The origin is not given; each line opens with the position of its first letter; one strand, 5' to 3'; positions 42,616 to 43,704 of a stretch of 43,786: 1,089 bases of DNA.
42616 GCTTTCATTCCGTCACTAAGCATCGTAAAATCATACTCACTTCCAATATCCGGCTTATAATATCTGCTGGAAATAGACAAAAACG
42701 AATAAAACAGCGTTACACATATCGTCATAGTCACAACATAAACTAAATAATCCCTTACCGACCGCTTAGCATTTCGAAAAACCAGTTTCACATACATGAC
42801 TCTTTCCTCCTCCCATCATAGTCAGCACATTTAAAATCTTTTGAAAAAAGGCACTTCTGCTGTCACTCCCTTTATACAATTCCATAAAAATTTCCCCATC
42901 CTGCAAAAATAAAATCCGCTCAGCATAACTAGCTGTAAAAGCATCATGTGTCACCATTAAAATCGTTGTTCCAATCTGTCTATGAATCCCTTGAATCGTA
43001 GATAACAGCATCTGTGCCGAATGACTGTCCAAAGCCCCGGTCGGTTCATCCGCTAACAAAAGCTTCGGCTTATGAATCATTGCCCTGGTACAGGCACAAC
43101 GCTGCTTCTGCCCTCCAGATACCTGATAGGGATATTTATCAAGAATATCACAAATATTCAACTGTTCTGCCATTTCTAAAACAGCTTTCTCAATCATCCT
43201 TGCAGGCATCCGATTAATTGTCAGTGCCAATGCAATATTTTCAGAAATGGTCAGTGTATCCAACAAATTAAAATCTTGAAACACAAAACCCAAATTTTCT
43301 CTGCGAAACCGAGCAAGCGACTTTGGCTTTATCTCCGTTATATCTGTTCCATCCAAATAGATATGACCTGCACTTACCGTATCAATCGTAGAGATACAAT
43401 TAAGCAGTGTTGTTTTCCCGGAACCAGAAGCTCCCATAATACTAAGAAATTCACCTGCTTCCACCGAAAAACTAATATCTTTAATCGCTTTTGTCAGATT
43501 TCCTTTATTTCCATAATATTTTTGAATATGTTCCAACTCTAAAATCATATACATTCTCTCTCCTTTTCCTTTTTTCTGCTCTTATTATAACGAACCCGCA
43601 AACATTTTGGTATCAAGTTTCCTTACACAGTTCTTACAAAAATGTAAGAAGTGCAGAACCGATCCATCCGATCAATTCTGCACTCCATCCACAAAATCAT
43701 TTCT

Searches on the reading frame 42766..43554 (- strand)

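Call 93: search_protein_families(library=pfam, proteins=[window:42766-43554:-])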
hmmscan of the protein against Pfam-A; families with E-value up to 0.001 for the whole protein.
window:42766-43554:- (262 aa): 1 family
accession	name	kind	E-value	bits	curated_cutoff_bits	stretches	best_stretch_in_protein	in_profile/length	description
PF00005.33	ABC_tran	-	9.3e-33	114.2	25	1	25-172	2-136/137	ABC transporter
